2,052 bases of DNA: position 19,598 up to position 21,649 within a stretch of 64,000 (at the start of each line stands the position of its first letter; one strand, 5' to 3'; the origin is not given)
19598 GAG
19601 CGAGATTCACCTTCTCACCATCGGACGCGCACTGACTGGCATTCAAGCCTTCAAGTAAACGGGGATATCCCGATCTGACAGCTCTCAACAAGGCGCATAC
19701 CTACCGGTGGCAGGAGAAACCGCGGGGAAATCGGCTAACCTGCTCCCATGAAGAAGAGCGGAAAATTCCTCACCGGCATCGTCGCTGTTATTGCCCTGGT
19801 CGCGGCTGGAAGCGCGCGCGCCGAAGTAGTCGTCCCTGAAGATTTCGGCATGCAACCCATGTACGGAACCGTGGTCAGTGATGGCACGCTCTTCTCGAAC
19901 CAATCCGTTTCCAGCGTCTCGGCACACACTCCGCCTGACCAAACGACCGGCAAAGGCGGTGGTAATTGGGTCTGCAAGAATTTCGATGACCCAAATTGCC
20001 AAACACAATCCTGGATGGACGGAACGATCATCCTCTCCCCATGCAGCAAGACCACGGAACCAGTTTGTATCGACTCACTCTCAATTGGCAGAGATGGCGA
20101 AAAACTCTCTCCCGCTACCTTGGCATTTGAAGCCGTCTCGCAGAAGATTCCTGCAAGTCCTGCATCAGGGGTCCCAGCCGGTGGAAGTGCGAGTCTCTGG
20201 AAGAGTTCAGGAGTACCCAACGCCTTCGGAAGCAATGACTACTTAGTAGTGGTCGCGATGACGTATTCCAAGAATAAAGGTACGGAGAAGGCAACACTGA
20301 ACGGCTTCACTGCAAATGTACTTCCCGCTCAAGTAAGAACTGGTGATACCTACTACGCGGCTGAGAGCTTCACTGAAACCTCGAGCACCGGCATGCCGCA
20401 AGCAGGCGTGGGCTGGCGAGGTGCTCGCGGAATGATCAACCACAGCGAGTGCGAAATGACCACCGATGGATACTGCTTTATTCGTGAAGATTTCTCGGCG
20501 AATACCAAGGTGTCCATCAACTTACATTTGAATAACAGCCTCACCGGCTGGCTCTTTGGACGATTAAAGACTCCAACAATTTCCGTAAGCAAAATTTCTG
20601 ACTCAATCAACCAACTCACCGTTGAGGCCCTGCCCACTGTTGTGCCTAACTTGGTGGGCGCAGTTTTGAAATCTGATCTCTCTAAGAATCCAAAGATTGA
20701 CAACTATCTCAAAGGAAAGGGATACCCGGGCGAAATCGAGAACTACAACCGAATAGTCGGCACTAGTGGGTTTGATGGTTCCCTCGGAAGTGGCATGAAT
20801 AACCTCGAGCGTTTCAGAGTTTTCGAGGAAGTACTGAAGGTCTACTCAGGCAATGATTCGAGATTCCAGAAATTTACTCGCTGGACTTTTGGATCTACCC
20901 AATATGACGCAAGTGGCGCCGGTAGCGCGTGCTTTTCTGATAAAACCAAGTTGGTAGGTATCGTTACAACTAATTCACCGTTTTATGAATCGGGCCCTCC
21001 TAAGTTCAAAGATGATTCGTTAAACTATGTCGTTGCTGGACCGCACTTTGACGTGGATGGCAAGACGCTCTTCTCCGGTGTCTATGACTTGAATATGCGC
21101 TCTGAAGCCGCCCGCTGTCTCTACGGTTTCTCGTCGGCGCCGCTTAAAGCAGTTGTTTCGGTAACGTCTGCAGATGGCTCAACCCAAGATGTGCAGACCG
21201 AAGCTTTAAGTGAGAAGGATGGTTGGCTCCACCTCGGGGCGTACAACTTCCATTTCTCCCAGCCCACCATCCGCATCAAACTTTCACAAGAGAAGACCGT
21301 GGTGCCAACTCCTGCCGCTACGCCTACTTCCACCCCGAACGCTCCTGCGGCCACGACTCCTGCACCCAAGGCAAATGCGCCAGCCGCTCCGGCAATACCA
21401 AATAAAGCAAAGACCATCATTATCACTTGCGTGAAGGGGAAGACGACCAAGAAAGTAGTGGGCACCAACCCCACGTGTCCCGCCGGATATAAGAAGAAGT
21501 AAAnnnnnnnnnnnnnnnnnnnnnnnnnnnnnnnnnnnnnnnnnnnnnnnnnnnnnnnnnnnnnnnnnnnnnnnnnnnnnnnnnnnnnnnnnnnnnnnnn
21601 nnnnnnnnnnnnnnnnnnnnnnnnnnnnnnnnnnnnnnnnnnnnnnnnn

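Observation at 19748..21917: Translationally coupled pair: orphan 584-aa secreted protein plus SSI-family protease-inhibitor lipoprotein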

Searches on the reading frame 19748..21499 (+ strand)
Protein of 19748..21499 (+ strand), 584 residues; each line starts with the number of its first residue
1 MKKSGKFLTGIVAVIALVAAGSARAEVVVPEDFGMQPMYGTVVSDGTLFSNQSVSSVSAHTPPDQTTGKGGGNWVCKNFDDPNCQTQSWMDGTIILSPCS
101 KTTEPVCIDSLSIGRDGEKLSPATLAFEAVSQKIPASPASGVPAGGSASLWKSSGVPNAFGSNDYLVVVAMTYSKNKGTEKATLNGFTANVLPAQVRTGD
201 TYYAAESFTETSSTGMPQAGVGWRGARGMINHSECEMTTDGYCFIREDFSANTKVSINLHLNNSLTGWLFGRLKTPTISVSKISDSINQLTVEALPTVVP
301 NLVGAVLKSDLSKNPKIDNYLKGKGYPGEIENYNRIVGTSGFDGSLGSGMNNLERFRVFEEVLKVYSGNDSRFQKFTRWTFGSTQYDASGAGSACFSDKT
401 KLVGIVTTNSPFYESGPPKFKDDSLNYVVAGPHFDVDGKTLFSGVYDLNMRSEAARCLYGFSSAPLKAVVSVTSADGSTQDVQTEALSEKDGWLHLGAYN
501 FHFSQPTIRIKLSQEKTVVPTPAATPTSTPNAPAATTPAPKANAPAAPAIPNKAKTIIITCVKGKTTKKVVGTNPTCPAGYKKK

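Call 3: search_protein_families(library=pfam, proteins=[window:19748-21499:+], max_evalue=1)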
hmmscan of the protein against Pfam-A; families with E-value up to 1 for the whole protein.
window:19748-21499:+ (584 aa): 1 family
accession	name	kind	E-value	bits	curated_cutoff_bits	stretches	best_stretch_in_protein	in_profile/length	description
PF14299.13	PP2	-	0.24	11.8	25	1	445-514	60-129/148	Phloem protein 2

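Call 4: search_protein_families(library=ncbifam, proteins=[window:19748-21499:+], max_evalue=1)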
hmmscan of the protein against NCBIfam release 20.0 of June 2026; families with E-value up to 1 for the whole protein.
window:19748-21499:+ (584 aa): 1 family
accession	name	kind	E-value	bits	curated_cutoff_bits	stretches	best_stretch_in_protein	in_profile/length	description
NF004173.0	PRK05641.1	equivalog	0.03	14.9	199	1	500-570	33-99/153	putative acetyl-CoA carboxylase biotin carboxyl carrier protein subunit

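Call 7: find_homologous_proteins(query=window:19748-21499:+)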
Query window:19748-21499:+ (584 aa): 152 proteins with E <= 0.001 among 8000 candidates; the best 120 are listed.
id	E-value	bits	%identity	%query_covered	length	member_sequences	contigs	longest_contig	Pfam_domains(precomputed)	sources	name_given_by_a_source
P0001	0.0e+0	1239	93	100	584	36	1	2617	-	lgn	-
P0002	0.0e+0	1217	92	100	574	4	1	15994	-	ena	-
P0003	0.0e+0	1179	86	99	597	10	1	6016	-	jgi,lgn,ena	jgi:hypothetical protein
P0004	0.0e+0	1110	86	100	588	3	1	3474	-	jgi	-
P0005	4.8e-290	981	76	100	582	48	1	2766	-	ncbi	-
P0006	5.7e-150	519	46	98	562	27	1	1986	-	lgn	-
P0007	2.6e-149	517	47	95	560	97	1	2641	-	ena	-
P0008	4.2e-141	490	44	98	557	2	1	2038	-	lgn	-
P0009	9.6e-141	488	45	96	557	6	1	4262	-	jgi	jgi:hypothetical protein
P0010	4.1e-140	486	44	98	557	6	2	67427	-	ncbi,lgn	-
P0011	4.0e-139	483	43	98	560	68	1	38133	-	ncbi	ncbi:MAG: hypothetical protein ACO3RC_00125 [Candidatus Nanopelagicaceae bacterium]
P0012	1.2e-138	481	43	100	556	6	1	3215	-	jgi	jgi:hypothetical protein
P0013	4.8e-138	479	43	100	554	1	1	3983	-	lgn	-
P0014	1.9e-137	477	46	86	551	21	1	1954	-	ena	-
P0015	2.1e-137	477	43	96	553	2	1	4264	-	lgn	-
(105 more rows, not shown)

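Call 11: find_related_loci(query=A1, collection=genome_contigs, flank=6000)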
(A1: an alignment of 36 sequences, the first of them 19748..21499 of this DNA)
Query A1 (584 aa) in genome_contigs; peptide patterns used: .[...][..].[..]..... (x = any residue, [..] = any of these).
213 stretches matched a pattern; 174 encode a relative of the query (tblastn E <= 1e-3); the best 80 are kept; 79 distinct loci.
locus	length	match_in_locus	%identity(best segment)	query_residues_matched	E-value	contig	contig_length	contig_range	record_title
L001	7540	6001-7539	95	1-513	0e+0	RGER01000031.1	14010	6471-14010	MAG: Actinomycetota bacterium isolate WB6_2B_271 contig_100_30, whole genome shotgun sequence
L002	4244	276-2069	84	1-584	0e+0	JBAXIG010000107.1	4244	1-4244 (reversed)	MAG: Actinomycetes bacterium isolate ELA343 MAG343_107, whole genome shotgun sequence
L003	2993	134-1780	43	7-584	2e-151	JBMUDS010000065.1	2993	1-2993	MAG: Candidatus Nanopelagicaceae bacterium isolate Tbon_V7_S26_50percent_par_metabat.9 NODE_11455_length_2993_cov_7.0371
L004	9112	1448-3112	43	11-583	1e-137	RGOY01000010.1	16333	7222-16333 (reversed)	MAG: Actinomycetota bacterium isolate WB8_2xE_025 contig_100_9, whole genome shotgun sequence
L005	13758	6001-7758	42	2-584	2e-135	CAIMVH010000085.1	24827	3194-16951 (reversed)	MAG: uncultured actinobacterium isolate ErkenSummer_bin-4304 genome assembly, contig: bin-4304:085/181, whole genome sho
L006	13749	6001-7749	42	2-581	7e-134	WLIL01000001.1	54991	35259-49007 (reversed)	MAG: Actinomycetota bacterium isolate UFOp-RH-14apr17-157 RH-14apr17-157-c1, whole genome shotgun sequence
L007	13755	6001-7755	40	2-583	1e-125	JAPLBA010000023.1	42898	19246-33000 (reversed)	MAG: Actinomycetota bacterium isolate LacPavin_0818_WC40_MAG_53_15 LacPavin_0818_WC40_scaffold_475725, whole genome shot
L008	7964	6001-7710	40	1-584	9e-120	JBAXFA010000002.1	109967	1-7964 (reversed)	MAG: Actinomycetota bacterium isolate ELA259 MAG259_2, whole genome shotgun sequence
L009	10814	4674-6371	41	13-584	4e-113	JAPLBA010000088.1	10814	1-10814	MAG: Actinomycetota bacterium isolate LacPavin_0818_WC40_MAG_53_15 LacPavin_0818_WC40_scaffold_342891, whole genome shot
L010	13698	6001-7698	40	13-584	3e-112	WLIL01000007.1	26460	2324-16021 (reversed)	MAG: Actinomycetota bacterium isolate UFOp-RH-14apr17-157 RH-14apr17-157-c7, whole genome shotgun sequence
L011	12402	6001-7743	38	3-584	3e-112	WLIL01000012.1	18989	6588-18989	MAG: Actinomycetota bacterium isolate UFOp-RH-14apr17-157 RH-14apr17-157-c12, whole genome shotgun sequence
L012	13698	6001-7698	40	13-584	2e-111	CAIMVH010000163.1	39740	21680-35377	MAG: uncultured actinobacterium isolate ErkenSummer_bin-4304 genome assembly, contig: bin-4304:163/181, whole genome sho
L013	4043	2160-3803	36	8-583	2e-109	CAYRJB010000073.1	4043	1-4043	MAG TPA_asm: uncultured Actinomycetes bacterium isolate SRP220891_co5_233 genome assembly, contig: NODE_23958_length_404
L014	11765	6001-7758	37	2-584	1e-101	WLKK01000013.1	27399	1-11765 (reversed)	MAG: Actinomycetota bacterium isolate UFOp-RH-15aug16-288 RH-15aug16-288-c13, whole genome shotgun sequence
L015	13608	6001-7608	36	37-584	2e-98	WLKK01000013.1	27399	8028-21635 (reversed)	MAG: Actinomycetota bacterium isolate UFOp-RH-15aug16-288 RH-15aug16-288-c13, whole genome shotgun sequence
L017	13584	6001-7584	37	14-584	8e-95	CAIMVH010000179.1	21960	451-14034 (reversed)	MAG: uncultured actinobacterium isolate ErkenSummer_bin-4304 genome assembly, contig: bin-4304:179/181, whole genome sho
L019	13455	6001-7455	37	75-584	1e-93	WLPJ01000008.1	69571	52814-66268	MAG: Actinomycetota bacterium isolate UFOp-RH-23may17-926 RH-23may17-926-c8, whole genome shotgun sequence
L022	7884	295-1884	35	37-584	1e-92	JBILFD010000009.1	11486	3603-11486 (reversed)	MAG: Candidatus Nanopelagicaceae bacterium isolate ME2016-07-29_3300044622_group7_bin60 Rohwer_bin345_scaffold_6096_c1,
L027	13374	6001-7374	38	76-584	3e-91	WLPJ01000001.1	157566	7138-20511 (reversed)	MAG: Actinomycetota bacterium isolate UFOp-RH-23may17-926 RH-23may17-926-c1, whole genome shotgun sequence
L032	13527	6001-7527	37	73-583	5e-89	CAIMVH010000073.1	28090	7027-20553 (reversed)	MAG: uncultured actinobacterium isolate ErkenSummer_bin-4304 genome assembly, contig: bin-4304:073/181, whole genome sho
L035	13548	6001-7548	33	76-581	8e-80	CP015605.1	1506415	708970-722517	Actinobacteria bacterium IMCC19121 chromosome, complete genome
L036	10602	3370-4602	39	76-518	1e-79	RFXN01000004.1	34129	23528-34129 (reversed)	MAG: Candidatus Fonsibacter lacus isolate WB5_2A_028 contig_100_3, whole genome shotgun sequence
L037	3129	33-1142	41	183-584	2e-80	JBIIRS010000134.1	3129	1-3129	MAG: Candidatus Planktophila sp. isolate ME2003-09-22_3300044612_group2_bin57 Rohwer_bin268_scaffold_49660_c1, whole gen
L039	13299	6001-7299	35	95-584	5e-77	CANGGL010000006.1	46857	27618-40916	MAG: Microbacteriaceae bacterium isolate Jr-25may17-10 genome assembly, contig: Jr-25may17-C649, whole genome shotgun se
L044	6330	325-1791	36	68-584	1e-74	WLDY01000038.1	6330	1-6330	MAG: Actinomycetota bacterium isolate UFOp-RE-18aug17-1 RE-18aug17-1-c38, whole genome shotgun sequence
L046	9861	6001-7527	31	73-583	8e-74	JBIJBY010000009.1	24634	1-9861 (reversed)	MAG: Candidatus Nanopelagicaceae bacterium isolate ME2006-08-10D11_3300044971_group2_bin86 Rohwer_bin224_scaffold_1119_c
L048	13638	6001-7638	33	66-584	5e-73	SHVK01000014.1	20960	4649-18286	MAG: Candidatus Nanopelagicaceae bacterium isolate Baikal-deep-G34 BACOMB-C12049, whole genome shotgun sequence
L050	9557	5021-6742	32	1-584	7e-71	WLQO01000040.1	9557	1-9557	MAG: Actinomycetota bacterium isolate UFOp-RH-26jul17-421 RH-26jul17-421-c40, whole genome shotgun sequence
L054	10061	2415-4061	44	11-583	3e-144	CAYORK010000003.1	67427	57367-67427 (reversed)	MAG TPA_asm: uncultured Actinomycetes bacterium isolate SRP318679_co1_238 genome assembly, contig: NODE_595_length_67427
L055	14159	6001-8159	35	75-584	3e-69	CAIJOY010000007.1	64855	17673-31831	MAG: uncultured actinobacterium isolate LJ_bin-2650 genome assembly, contig: bin-2650:07/48, whole genome shotgun sequen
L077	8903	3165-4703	31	73-584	3e-64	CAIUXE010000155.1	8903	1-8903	MAG: uncultured actinobacterium isolate Kiruna3_bin-1268 genome assembly, contig: bin-1268:155/210, whole genome shotgun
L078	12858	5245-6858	33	66-584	4e-64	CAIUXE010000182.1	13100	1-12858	MAG: uncultured actinobacterium isolate Kiruna3_bin-1268 genome assembly, contig: bin-1268:182/210, whole genome shotgun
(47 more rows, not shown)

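Call 24: search_protein_families(library=pfam, proteins=[L010:8111-8707:-, L010:8707-9687:-, L010:9687-10685:-, L010:10731-11228:+, L010:11259-12047:+, L010:12076-12753:-], max_evalue=0.01)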
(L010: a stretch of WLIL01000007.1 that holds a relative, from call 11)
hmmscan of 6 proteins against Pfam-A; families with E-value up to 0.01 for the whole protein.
L010:8111-8707:- (198 aa): 6 families
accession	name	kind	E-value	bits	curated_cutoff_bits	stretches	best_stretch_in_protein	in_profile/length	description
PF00005.33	ABC_tran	-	4.1e-16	60.3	25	1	27-146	13-136/137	ABC transporter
PF02463.25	SMC_N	-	1.5e-08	34.8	40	2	118-186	136-208/220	RecF/RecN/SMC N terminal domain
PF13304.12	AAA_21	-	1.3e-06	29.2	27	1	27-45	1-19/304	AAA domain, putative AbiEii toxin, Type IV TA system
PF13476.12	AAA_23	-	2e-05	25.8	27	1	16-42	10-36/201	AAA domain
PF13555.12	AAA_29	-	0.00034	20.7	27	1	16-42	12-39/61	P-loop containing region of AAA domain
PF13401.12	AAA_22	-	0.0065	17.2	27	0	23-157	3-104/130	AAA domain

L010:8707-9687:- (326 aa): 1 family
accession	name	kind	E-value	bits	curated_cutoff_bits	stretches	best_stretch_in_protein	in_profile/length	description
PF01032.23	FecCD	-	3.5e-63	214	26.5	1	13-321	2-311/311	FecCD transport family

L010:9687-10685:- (332 aa): 1 family
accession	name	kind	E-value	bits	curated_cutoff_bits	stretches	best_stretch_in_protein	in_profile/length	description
PF01497.23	Peripla_BP_2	-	1.8e-28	100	27.5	1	84-307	1-234/235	Periplasmic binding protein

L010:10731-11228:+ (166 aa): 1 family
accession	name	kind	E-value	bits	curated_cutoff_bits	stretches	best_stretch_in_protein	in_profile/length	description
PF00960.24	Neocarzinostat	-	5e-05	23.7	25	1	34-143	2-93/110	Neocarzinostatin family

L010:11259-12047:+ (263 aa): 1 family
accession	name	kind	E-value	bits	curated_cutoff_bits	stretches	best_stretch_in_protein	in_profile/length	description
PF00960.24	Neocarzinostat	-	0.00051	20.5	25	1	44-127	12-92/110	Neocarzinostatin family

L010:12076-12753:- (225 aa): 1 family
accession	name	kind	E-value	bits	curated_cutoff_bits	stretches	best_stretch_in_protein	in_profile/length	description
PF00440.29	TetR_N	-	1.7e-13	50.5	24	1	50-95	1-46/47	Bacterial regulatory proteins, tetR family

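Call 27: predict_structure(alignment_id=A2)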
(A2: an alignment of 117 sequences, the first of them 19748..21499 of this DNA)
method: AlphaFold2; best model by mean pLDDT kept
length: 584 residues; sequences in the alignment: 117
mean_pLDDT: 84.3   pTM: 0.80
mean pLDDT of the five models: 84.3, 84.1, 83.0, 82.7, 81.5
residues with pLDDT >= 90: 331; 70-90: 152; 50-70: 55; < 50: 46
segments of 3 or more residues with pLDDT < 50: 1-4, 16-26, 227-229, 536-553
pLDDT, mean of each block of 10 residues (from residue 1): 47 47 50 91 78 89 90 96 96 97 95 97 97 95 96 93 96 96 93 93 89 90 62 81 93 97 83 94 92 96 95 96 86 93 90 93 91 88 70 70 92 91 89 89 92 88 76 76 70 89 79 73 57 45 40 70 93 91 93
secondary structure, 60 per line:
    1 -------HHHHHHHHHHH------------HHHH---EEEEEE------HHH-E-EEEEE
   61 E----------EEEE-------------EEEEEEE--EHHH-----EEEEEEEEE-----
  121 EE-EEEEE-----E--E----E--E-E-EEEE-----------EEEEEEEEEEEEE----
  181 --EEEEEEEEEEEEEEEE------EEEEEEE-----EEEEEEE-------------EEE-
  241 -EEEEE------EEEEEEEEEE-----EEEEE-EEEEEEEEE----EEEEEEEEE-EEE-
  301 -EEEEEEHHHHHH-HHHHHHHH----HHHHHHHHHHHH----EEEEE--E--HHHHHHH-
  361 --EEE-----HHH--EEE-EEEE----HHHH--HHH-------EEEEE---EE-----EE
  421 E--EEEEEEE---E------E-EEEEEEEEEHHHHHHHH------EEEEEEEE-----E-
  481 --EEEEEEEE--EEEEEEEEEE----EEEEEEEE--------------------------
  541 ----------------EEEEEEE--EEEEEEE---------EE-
elements in order: H8-18 H31-34 E38-43 E56-61 E72-75 E89-95 E107-115 E124-128 E149-152 E164-176 E183-198 E205-211 E217-223 E237-239 E242-246 E253-262 E268-272 E274-282 E287-295 E297-299 E302-307 H308-313 H315-322 H327-338 E343-347 H353-359 E363-365 E376-378 E380-383 H388-391 E404-408 E419-421 E424-430 E443-451 H452-459 E466-473 E483-490 E493-502 E507-514 E557-563 E566-572

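Call 30: fold_search(model_id=the predicted structure, library=pdb)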
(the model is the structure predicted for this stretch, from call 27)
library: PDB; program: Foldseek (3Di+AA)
matches with E <= 10: 708; with E <= 0.001: 0
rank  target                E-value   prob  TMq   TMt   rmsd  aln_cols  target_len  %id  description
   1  9ub7_E                6.1e-03  0.04  0.08  0.08  26.3       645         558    7  Structure of glycosylphosphatidylinositol transamidase,state 1 (released 2026-04-08)
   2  7u1j_C                2.9e-02  0.07  0.07  0.10  20.6       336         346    9  Crystal structure of Pisum sativum convicilin (released 2022-03-30)
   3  1jju_A                3.0e-02  0.10  0.07  0.08  20.4       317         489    9  Structure of a Quinohemoprotein Amine Dehydrogenase with a Unique Redox Cofactor and Highly Unusual Crosslinking (released 2001-12-12)
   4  7u1j_B                6.1e-02  0.05  0.08  0.12  20.6       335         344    8  Crystal structure of Pisum sativum convicilin (released 2022-03-30)
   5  1gqg_D                6.1e-02  0.03  0.08  0.11  20.3       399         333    8  Quercetin 2,3-dioxygenase in complex with the inhibitor diethyldithiocarbamate (released 2002-06-21)
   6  3smh_F                6.4e-02  0.06  0.09  0.12  21.2       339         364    7  Crystal structure of major peanut allergen Ara h 1 (released 2012-02-15)
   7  5ca3_B                6.8e-02  0.08  0.09  0.07  21.1       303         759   11  Crystal structure of the glycosynthase mutant D324N of Escherichia coli GH63 glycosidase in complex with glucose and l (released 2016-08-10)
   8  3s7e_A                6.8e-02  0.06  0.10  0.14  21.9       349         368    7  Crystal structure of Ara h 1 (released 2011-09-21)
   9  9h6h_B                6.8e-02  0.05  0.07  0.05  26.5       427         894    5  Bacteroides ovatus GH98 endoxylanase with Seleno-methionine substituents (released 2025-11-05)
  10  7tug_D                7.9e-02  0.08  0.09  0.14  21.7       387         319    8  Crystal structure of Tapasin in complex with PaSta2-Fab (released 2022-09-07)
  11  3smh_E                7.9e-02  0.05  0.08  0.11  21.3       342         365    7  Crystal structure of major peanut allergen Ara h 1 (released 2012-02-15)
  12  3smh_D                9.3e-02  0.04  0.09  0.12  21.9       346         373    9  Crystal structure of major peanut allergen Ara h 1 (released 2012-02-15)
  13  1gqg_C                9.3e-02  0.03  0.08  0.11  20.1       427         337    9  Quercetin 2,3-dioxygenase in complex with the inhibitor diethyldithiocarbamate (released 2002-06-21)
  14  3s7i_A                9.8e-02  0.04  0.09  0.11  23.4       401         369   10  Crystal structure of Ara h 1 (released 2011-09-21)
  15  3wno_A                1.2e-01  0.18  0.15  0.13  21.6       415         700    8  D308A mutant of Bacillus circulans T-3040 cycloisomaltooligosaccharide glucanotransferase complexed with cycloisomalto (released 2014-02-05)
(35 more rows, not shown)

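Call 33: fold_search(model_id=the predicted structure, library=viral)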
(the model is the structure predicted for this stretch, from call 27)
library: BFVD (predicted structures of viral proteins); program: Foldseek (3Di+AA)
matches with E <= 10: 659; with E <= 0.001: 0
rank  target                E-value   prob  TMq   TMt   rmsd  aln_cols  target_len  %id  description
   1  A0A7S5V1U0            2.4e-03  0.11  0.11  0.07  28.1       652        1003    8  (no name in the UniProt tables at hand)
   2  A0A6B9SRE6            5.9e-03  0.41  0.11  0.09  22.2       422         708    9  (no name in the UniProt tables at hand)
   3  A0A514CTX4            1.3e-02  0.28  0.11  0.14  28.3       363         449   12  Uncharacterized protein [Achromobacter phage vB_AxyP_19-32_Axy10]
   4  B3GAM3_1              1.4e-02  0.14  0.11  0.08  43.2       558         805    7  AMDV4_2 [uncultured virus]
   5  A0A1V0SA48            1.5e-02  0.28  0.14  0.22  22.8       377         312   10  Uncharacterized protein [Catovirus CTV1]
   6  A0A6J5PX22            2.0e-02  0.44  0.08  0.05  18.7       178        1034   16  Collagen triple helix repeat [uncultured Caudovirales phage]
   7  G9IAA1                2.4e-02  0.08  0.09  0.08  27.2       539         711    9  (no name in the UniProt tables at hand)
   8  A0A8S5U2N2            2.4e-02  0.07  0.08  0.12  21.2       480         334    7  Uncharacterized protein [Podoviridae sp. ctCDM29]
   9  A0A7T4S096            2.7e-02  0.14  0.10  0.06  23.5       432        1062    8  ORF19B (Fragment) [Pacific black duck aviadenovirus]
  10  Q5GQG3                3.3e-02  0.05  0.10  0.06  32.0       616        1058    8  Hypothetical-Protein / belonging to T4-LIKE GC: 864 [Synechococcus phage S-PM2]
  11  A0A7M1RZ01            4.3e-02  0.12  0.12  0.10  39.2       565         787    7  Tail protein [uncultured phage cr11_1]
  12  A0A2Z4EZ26            4.8e-02  0.05  0.09  0.09  30.8       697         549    7  (no name in the UniProt tables at hand)
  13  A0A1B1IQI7            4.8e-02  0.02  0.07  0.08  27.9       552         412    7  (no name in the UniProt tables at hand)
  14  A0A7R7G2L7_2          6.3e-02  0.06  0.10  0.06  29.1       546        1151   10  (no name in the UniProt tables at hand)
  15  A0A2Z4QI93            7.0e-02  0.02  0.06  0.06  25.1       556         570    8  (no name in the UniProt tables at hand)
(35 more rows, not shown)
